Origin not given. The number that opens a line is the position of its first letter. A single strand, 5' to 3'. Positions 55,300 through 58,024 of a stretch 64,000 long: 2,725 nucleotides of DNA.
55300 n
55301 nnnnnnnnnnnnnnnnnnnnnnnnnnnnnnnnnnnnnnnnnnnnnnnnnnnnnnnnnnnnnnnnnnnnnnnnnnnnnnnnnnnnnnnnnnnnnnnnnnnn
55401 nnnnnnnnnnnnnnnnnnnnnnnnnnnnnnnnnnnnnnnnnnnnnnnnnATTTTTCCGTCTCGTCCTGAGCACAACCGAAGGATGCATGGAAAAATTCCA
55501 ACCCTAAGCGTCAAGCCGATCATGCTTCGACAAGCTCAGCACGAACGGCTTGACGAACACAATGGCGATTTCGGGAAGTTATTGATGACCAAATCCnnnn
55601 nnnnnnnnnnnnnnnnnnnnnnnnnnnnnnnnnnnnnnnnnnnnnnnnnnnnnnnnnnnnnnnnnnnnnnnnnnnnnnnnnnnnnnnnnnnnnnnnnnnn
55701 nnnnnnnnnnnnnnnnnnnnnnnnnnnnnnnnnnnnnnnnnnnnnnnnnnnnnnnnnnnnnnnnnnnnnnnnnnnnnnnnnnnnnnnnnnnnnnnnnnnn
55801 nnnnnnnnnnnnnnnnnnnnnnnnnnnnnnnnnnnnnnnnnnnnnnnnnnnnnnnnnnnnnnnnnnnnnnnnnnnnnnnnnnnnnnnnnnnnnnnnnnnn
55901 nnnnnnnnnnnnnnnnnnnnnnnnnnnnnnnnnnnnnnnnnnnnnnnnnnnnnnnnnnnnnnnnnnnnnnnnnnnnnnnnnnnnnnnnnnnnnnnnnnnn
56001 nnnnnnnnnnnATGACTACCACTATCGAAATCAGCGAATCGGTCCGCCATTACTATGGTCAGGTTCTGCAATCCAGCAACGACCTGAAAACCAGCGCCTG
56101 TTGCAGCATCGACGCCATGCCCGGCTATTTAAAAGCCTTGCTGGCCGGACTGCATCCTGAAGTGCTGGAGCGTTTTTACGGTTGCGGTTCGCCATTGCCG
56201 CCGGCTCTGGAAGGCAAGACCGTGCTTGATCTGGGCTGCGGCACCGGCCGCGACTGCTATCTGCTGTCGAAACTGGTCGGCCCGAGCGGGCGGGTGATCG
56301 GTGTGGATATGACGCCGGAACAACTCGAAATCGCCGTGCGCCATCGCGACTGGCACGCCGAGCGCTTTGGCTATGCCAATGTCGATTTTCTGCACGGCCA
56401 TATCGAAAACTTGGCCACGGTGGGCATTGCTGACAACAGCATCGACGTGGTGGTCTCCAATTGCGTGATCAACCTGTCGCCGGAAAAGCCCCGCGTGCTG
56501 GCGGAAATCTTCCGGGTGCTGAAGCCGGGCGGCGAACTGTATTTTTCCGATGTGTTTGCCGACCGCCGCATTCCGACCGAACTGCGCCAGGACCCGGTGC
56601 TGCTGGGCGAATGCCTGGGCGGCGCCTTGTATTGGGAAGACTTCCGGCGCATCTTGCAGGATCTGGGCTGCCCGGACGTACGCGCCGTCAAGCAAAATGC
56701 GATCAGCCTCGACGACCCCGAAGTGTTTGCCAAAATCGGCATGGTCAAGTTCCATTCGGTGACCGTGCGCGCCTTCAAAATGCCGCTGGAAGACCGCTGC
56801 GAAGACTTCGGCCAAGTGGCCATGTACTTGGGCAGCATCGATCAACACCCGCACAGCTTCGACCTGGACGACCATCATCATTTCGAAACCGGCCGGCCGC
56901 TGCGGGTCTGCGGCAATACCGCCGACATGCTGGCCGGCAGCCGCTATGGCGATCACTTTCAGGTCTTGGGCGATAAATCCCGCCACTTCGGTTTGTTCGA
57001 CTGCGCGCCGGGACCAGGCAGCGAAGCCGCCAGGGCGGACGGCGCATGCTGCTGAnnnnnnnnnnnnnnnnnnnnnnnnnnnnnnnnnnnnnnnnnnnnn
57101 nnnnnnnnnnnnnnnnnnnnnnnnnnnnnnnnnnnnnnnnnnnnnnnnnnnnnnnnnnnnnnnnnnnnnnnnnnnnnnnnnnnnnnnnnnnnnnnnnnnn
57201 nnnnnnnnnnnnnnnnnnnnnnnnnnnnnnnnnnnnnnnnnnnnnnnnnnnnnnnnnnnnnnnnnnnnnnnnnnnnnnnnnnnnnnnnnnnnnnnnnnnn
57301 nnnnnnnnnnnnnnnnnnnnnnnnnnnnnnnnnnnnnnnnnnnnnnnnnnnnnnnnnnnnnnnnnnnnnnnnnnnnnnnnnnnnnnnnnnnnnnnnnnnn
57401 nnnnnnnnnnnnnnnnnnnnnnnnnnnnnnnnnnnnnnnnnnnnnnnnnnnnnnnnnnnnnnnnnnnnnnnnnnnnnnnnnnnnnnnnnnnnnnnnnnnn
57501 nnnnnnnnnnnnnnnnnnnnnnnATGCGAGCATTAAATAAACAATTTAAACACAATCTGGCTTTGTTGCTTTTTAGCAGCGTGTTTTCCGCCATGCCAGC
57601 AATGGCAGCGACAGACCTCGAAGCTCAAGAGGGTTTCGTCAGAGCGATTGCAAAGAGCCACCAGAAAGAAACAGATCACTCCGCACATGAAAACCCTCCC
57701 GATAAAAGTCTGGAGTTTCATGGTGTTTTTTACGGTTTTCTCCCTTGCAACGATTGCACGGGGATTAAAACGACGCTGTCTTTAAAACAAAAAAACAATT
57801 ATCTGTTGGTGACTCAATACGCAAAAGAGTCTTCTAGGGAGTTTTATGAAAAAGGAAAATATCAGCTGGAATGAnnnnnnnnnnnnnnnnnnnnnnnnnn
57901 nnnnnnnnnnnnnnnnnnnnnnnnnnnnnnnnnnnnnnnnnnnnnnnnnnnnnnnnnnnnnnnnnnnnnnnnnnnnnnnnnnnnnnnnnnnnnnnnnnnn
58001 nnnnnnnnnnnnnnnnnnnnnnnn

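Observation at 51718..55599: Two direct copies of a structured repeat of about 170 nt (candidate MITE or small RNA), bracketing a 3.5-kb gene block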

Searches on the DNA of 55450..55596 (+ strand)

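Call 74: search_dna_similar(query=L158:170-370:+, collection=plasmids, mode=distant, max_evalue=10, max_rows=40)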
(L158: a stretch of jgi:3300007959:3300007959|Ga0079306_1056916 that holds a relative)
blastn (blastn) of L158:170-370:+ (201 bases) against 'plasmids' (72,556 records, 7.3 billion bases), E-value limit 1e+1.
Records with a match: 39; places in all: 142; records where one place covers at least 80% of the query: 0.
Best place of each record, by identity: 95-99% 8; 90-95% 13; 80-90% 17; 60-80% 1.
By first word of the organism name: Sphingobium 14; Paraburkholderia 3; Rhizobium 3; Comamonas 2; Novosphingobium 2; Polaromonas 2; Pseudomonas 2; Sphingomonas 2; Methylobacter 1; Methylotuvimicrobium 1; and 7 more.
By predicted mobility (MOB-suite, as given by PLSDB): non-mobilizable 31; conjugative 7; mobilizable 1.
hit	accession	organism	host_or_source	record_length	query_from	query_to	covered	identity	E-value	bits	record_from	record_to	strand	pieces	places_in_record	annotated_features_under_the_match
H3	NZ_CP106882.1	Comamonas endophytica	Indosasa shibataeoides,cell culture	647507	53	150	49%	73.5%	8e-6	57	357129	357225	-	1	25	none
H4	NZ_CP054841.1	Comamonas antarctica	whole organism,R2A medium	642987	54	150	34%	89.9%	8e-6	96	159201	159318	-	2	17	none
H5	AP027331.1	Sphingobium sp. TomTYG65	-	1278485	54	148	27%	94.4%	5e-2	87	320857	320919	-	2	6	none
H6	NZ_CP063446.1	Novosphingobium sp. ES2-1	mixed culture,activated sludge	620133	54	146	28%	89.5%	2e+0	78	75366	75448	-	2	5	none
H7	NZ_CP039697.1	Novosphingobium sp. EMRT-2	cell,freshwater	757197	54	146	25%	96.1%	5e-2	86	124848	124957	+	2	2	none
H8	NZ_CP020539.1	Sphingobium herbicidovorans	cell culture,soil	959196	54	146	25%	96.1%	5e-2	86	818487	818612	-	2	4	none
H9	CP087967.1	Polaromonas sp. P1-6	cell culture,cave ground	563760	165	199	17%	88.6%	1e-2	46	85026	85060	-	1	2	none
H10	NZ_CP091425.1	Methylobacter sp. YRD-M1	isolate,wetland soil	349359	54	88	17%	88.6%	1e-2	46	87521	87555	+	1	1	none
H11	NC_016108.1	Methylotuvimicrobium alcaliphilum 20Z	-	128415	110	145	18%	83.8%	7e+0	37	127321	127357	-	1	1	none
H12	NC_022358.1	Sulfuricella denitrificans skB26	-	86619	119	151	16%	90.9%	2e-1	44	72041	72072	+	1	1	none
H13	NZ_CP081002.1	Sphingobium sp. V4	cell culture,soil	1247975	122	154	16%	90.9%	2e-1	44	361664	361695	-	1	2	record has no annotation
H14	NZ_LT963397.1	Pseudomonas cerasi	-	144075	76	110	17%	85.7%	6e-1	42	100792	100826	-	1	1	hypothetical protein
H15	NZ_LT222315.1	Pseudomonas cerasi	Prunus cerasus (sour cherry),Sour ...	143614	76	110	17%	85.7%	6e-1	42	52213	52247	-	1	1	hypothetical protein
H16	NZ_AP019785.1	Methylomagnum ishizawai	-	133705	165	199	17%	85.7%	6e-1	42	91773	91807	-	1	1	ISAzo13 family transposase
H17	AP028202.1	Paraburkholderia largidicola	Physopelta gutta,midgut,Midgut crypts ...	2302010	120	155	18%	83.3%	2e+0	39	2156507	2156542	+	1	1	LacI family DNA-binding transcriptional regulator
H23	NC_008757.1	Polaromonas naphthalenivorans CJ2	-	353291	165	196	16%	90.6%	5e-2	46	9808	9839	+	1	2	hypothetical protein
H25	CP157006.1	Methylomonas sp. AM2-LC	-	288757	167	198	16%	87.5%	6e-1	41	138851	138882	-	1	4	record has no annotation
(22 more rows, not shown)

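Call 75: get_annotated_region(hit=H16, flank=3000)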
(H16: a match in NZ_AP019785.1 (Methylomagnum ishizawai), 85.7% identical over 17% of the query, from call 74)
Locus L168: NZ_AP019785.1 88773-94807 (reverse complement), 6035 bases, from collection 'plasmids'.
description: Methylomagnum ishizawai strain RS11D-Pr plasmid pRS11DPr2, complete sequence
organism: Methylomagnum ishizawai (NCBI taxid 1760988)
taxonomy: Bacteria; Pseudomonadota; Gammaproteobacteria; Methylococcales; Methylococcaceae; Methylomagnum; Methylomagnum ishizawai
host: -; source: -; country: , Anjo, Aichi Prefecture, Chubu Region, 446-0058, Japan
typing (MOB-suite, as given by PLSDB): non-mobilizable
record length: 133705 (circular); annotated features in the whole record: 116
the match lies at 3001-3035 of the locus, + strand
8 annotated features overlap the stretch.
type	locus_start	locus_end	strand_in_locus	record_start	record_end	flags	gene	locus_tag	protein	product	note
CDS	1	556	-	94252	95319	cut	-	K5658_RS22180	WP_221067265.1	hypothetical protein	-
CDS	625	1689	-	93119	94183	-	-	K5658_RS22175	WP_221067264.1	TauD/TfdA family dioxygenase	-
CDS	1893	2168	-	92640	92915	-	-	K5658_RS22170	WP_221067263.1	acyl carrier protein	GO:0006633 - fatty acid biosynthetic process [Evidence IEA]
CDS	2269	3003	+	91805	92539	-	-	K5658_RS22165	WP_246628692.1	ISAzo13 family transposase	-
CDS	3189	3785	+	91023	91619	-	-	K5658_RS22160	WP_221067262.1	type 1 glutamine amidotransferase domain-containing protein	-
CDS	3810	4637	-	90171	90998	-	-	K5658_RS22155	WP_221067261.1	IS5 family transposase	-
CDS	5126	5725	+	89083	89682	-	-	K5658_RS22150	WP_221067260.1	type IV toxin-antitoxin system AbiEi family antitoxin domain-containing protein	-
CDS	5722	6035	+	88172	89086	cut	-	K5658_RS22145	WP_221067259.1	nucleotidyl transferase AbiEii/AbiGii toxin family protein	-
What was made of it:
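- blastn of the related copy L158 against plasmids hits the 3' ends of genes annotated 'ISAzo13 family transposase' (calls 74, 75).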

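Call 76: get_annotated_region(hit=H23, flank=3000)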
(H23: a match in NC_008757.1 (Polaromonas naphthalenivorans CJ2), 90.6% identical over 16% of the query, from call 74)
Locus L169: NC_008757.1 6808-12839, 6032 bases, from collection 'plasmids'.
description: Polaromonas naphthalenivorans CJ2 plasmid pPNAP01, complete sequence
organism: Polaromonas naphthalenivorans CJ2 (NCBI taxid 365044)
taxonomy: Bacteria; Pseudomonadota; Betaproteobacteria; Burkholderiales; Comamonadaceae; Polaromonas; Polaromonas naphthalenivorans; Polaromonas naphthalenivorans CJ2
host: -; source: -; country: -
typing (MOB-suite, as given by PLSDB): conjugative; replicon IncP; relaxase MOBH; mating-pair formation MPF_T
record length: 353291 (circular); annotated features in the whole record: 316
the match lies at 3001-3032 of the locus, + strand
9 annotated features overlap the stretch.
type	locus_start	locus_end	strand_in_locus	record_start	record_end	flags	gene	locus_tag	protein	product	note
CDS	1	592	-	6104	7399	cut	-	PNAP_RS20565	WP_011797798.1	HipA domain-containing protein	-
CDS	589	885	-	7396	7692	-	-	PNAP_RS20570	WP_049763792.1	helix-turn-helix domain-containing protein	-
CDS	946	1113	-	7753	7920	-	-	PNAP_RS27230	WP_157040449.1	hypothetical protein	-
CDS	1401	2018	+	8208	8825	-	-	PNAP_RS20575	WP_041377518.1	hypothetical protein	-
CDS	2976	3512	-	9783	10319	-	-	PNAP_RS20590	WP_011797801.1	hypothetical protein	-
CDS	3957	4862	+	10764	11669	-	-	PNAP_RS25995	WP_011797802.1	hypothetical protein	-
CDS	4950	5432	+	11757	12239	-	-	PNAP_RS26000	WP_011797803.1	hypothetical protein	-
CDS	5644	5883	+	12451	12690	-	-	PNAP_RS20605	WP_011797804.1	DUF1294 domain-containing protein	-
CDS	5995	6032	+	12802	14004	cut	-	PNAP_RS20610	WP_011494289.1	site-specific integrase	-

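Call 77: get_annotated_region(hit=H25, flank=3000)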
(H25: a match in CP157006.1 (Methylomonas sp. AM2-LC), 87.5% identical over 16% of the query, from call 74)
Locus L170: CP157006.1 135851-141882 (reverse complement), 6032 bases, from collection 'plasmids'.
description: Methylomonas sp. AM2-LC plasmid unnamed1, complete sequence
organism: Methylomonas sp. AM2-LC (NCBI taxid 3153301)
taxonomy: Bacteria; Pseudomonadota; Gammaproteobacteria; Methylococcales; Methylococcaceae; Methylomonas; Methylomonas sp. AM2-LC
host: -; source: -; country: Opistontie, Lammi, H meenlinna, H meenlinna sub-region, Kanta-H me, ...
typing (MOB-suite, as given by PLSDB): non-mobilizable
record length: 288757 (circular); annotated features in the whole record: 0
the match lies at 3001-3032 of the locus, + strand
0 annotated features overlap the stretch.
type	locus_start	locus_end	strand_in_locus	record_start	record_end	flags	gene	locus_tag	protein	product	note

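Call 88: get_annotated_region(hit=H10, flank=1500)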
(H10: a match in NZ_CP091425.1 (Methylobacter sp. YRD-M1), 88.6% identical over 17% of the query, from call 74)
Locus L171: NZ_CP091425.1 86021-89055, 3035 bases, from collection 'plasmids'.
description: Methylobacter sp. YRD-M1 plasmid unnamed1, complete sequence
organism: Methylobacter sp. YRD-M1 (NCBI taxid 2911520)
taxonomy: Bacteria; Pseudomonadota; Gammaproteobacteria; Methylococcales; Methylococcaceae; Methylobacter; Methylobacter sp. YRD-M1
host: -; source: isolate,wetland soil; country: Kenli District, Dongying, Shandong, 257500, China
typing (MOB-suite, as given by PLSDB): non-mobilizable
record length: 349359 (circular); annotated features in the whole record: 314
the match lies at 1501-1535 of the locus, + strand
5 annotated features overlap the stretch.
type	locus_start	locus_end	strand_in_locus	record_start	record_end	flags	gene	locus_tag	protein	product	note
CDS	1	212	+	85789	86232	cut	-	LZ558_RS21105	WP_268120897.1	helix-turn-helix domain-containing protein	-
CDS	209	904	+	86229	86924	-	-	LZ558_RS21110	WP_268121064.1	IS630 family transposase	-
CDS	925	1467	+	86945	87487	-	-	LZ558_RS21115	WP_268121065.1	hypothetical protein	-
CDS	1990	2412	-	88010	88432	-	-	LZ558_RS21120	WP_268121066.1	hypothetical protein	-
CDS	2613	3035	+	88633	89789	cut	-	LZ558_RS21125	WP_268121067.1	IS3 family transposase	-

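Call 89: get_annotated_region(hit=H11, flank=1500)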
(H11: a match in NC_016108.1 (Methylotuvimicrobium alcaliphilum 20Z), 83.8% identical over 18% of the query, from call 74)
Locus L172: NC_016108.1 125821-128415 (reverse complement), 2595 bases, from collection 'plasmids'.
description: Methylotuvimicrobium alcaliphilum 20Z plasmid MEALZ_p, complete sequence
organism: Methylotuvimicrobium alcaliphilum 20Z (NCBI taxid 1091494)
taxonomy: Bacteria; Pseudomonadota; Gammaproteobacteria; Methylococcales; Methylococcaceae; Methylotuvimicrobium; Methylotuvimicrobium alcaliphilum; Methylotuvimicrobium alcaliphilum 20Z
host: -; source: -; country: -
typing (MOB-suite, as given by PLSDB): conjugative; relaxase MOBP; mating-pair formation MPF_T
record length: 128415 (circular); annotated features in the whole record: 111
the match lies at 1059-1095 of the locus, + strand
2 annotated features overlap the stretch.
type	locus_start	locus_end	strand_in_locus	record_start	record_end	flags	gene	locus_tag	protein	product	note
CDS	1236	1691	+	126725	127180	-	-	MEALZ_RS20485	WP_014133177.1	hypothetical protein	-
CDS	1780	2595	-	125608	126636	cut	-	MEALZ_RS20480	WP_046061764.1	class I fructose-bisphosphate aldolase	GO:0006096 - glycolytic process [Evidence IEA]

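Call 92: get_annotated_region(hit=H3, flank=20000)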
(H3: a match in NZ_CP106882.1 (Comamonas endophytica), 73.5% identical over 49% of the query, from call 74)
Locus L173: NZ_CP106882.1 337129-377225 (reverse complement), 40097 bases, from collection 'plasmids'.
description: Comamonas endophytica strain 5MLIR plasmid unnamed1, complete sequence
organism: Comamonas endophytica (NCBI taxid 2949090)
taxonomy: Bacteria; Pseudomonadota; Betaproteobacteria; Burkholderiales; Comamonadaceae; Comamonas; Comamonas endophytica
host: -; source: Indosasa shibataeoides,cell culture; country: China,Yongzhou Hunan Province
typing (MOB-suite, as given by PLSDB): non-mobilizable; mating-pair formation MPF_T
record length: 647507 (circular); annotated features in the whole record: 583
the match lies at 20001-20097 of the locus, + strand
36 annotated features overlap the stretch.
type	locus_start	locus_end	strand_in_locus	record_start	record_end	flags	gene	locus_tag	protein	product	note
CDS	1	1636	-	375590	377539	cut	-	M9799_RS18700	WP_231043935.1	TonB-dependent receptor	GO:0015891 - siderophore transport [Evidence IEA]; GO:0055085 - transmembrane transport [Evidence IEA]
CDS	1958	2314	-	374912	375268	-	-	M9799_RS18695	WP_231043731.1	DUF2946 family protein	-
CDS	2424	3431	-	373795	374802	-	-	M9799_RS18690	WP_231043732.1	tripartite tricarboxylate transporter substrate binding protein BugE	-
CDS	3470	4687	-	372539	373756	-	-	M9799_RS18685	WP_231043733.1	M20 family metallopeptidase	-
CDS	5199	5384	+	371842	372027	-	-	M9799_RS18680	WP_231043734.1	hypothetical protein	-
CDS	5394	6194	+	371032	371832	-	-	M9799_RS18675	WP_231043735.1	hypothetical protein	-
CDS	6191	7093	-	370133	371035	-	-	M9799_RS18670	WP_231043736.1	trypsin-like peptidase domain-containing protein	-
CDS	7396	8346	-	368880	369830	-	-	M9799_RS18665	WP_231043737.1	polysaccharide deacetylase family protein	-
CDS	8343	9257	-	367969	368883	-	-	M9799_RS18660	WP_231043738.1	polysaccharide deacetylase family protein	-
CDS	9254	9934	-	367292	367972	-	-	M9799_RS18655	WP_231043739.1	isochorismatase family protein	-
CDS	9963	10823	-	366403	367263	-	-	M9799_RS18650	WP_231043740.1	alpha/beta hydrolase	-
CDS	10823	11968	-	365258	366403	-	-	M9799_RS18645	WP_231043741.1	acyl-CoA dehydrogenase family protein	-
CDS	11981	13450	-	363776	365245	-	-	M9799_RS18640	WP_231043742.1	AMP-binding protein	-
CDS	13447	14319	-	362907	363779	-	-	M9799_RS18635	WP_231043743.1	amidohydrolase family protein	-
CDS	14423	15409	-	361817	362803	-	-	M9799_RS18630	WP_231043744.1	tripartite tricarboxylate transporter substrate binding protein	-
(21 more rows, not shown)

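Call 99: search_dna_similar(query=L170:1699-3029:+, collection=plasmids, mode=distant, max_evalue=1e-10, max_rows=25)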
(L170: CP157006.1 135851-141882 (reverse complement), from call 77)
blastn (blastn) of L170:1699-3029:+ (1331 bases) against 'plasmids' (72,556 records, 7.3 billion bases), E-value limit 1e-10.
Records with a match: 5; places in all: 6; records where one place covers at least 80% of the query: 1.
Best place of each record, by identity: >=99% 1; 60-80% 4.
By first word of the organism name: Polaromonas 2; Methylomonas 1; Methylomagnum 1; Thiothrix 1.
By predicted mobility (MOB-suite, as given by PLSDB): non-mobilizable 4; conjugative 1.
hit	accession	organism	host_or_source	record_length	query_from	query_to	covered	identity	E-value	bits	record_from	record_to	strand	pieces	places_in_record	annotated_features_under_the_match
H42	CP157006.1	Methylomonas sp. AM2-LC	-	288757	1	1331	100%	100.0%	0e+0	2401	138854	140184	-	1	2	record has no annotation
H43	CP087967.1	Polaromonas sp. P1-6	cell culture,cave ground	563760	95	1153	80%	71.6%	7e-150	538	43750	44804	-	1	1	ISAzo13 family transposase | hypothetical protein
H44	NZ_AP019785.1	Methylomagnum ishizawai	-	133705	473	1284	54%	72.6%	4e-70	412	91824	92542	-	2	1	ISAzo13 family transposase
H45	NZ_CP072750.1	Thiothrix fructosivorans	cell culture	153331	578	1153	43%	67.2%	5e-37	164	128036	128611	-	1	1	ISAzo13 family transposase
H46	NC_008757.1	Polaromonas naphthalenivorans CJ2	-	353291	792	1152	27%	72.4%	9e-47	196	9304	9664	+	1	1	none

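Call 100: get_annotated_region(hit=H43, flank=1200)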
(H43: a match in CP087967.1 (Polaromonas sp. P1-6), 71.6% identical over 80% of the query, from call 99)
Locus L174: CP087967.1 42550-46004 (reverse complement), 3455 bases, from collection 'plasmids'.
description: Polaromonas sp. P1-6 plasmid unnamed1, complete sequence
organism: Polaromonas sp. P1-6 (NCBI taxid 2895564)
taxonomy: Bacteria; Pseudomonadota; Betaproteobacteria; Burkholderiales; Comamonadaceae; Polaromonas; Polaromonas sp. P1-6
host: -; source: cell culture,cave ground; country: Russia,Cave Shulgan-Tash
typing (MOB-suite, as given by PLSDB): non-mobilizable
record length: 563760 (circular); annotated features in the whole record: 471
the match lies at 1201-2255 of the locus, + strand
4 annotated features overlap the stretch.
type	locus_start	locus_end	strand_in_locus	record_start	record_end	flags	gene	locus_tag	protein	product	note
CDS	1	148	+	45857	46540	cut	-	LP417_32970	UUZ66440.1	IclR family transcriptional regulator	-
CDS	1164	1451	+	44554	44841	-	-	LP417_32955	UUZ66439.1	hypothetical protein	-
CDS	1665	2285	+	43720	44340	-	-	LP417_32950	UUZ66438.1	ISAzo13 family transposase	-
CDS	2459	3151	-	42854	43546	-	-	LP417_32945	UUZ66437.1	IS6 family transposase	-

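Call 101: get_annotated_region(hit=H45, flank=1800)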
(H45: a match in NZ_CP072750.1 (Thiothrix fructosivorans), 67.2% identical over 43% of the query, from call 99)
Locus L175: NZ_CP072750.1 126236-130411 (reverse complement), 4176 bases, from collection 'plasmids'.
description: Thiothrix fructosivorans strain ATCC 49748 plasmid pTfr153, complete sequence
organism: Thiothrix fructosivorans (NCBI taxid 111770)
taxonomy: Bacteria; Pseudomonadota; Gammaproteobacteria; Thiotrichales; Thiotrichaceae; Thiothrix; Thiothrix fructosivorans
host: -; source: cell culture; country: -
typing (MOB-suite, as given by PLSDB): non-mobilizable
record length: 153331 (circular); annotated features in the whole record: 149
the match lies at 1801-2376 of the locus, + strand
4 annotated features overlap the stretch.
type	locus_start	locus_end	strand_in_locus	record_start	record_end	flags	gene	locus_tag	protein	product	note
CDS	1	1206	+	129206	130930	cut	-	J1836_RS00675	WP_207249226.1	Tn3 family transposase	-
CDS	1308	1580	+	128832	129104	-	-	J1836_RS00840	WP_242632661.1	hypothetical protein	-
CDS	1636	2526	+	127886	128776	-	-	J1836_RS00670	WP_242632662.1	ISAzo13 family transposase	-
CDS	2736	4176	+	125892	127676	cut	-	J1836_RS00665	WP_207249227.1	AAA family ATPase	-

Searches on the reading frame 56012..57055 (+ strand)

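Call 11: search_protein_families(library=pfam, proteins=[window:56012-57055:+])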
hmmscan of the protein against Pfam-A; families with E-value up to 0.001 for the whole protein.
window:56012-57055:+ (347 aa): 11 families
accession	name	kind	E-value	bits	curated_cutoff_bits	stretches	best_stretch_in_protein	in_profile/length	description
PF13847.12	Methyltransf_31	-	1.1e-35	122.9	27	1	67-217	3-143/145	Methyltransferase domain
PF13649.12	Methyltransf_25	-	1.2e-20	74.4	27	1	71-174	1-97/97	Methyltransferase domain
PF08241.18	Methyltransf_11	-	1.9e-20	73.8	21.2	1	72-178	1-95/95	Methyltransferase domain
PF01209.24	Ubie_methyltran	-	1.6e-16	60.9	20.1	1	66-178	46-151/233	ubiE/COQ5 methyltransferase family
PF13489.12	Methyltransf_23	-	1.1e-13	51.6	27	1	64-193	19-131/164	Methyltransferase domain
PF08242.18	Methyltransf_12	-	1.3e-13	51.9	30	1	72-176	1-98/98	Methyltransferase domain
PF01728.25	FtsJ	-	8.7e-08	32.7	24.1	1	67-157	21-105/181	FtsJ-like methyltransferase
PF01135.25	PCMT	-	1.1e-05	25.8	20.3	1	67-112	73-118/210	Protein-L-isoaspartate(D-aspartate) O-methyltransferase (PCMT)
PF20922.3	Anamorsin_N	-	2.1e-05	24.7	27.1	1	130-184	38-93/163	Anamorsin, N-terminal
PF05148.21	Methyltransf_8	-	0.00013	22.3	27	0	134-181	113-159/219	Hypothetical methyltransferase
PF24675.1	NpmA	-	0.00067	19.4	60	0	69-175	25-133/214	16S rRNA (adenine(1408)-N(1))-methyltransferase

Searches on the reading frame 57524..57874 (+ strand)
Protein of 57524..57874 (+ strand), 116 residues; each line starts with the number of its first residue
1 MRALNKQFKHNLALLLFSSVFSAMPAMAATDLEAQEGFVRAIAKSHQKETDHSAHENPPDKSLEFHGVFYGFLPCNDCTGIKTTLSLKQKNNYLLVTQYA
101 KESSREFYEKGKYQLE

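Call 11: search_protein_families(library=pfam, proteins=[window:57524-57874:+])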
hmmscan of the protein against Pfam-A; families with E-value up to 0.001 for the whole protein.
window:57524-57874:+ (116 aa): 1 family
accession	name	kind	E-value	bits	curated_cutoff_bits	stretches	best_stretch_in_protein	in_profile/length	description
PF04170.18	NlpE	-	7.9e-16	59.1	22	1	69-114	1-46/86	NlpE N-terminal domain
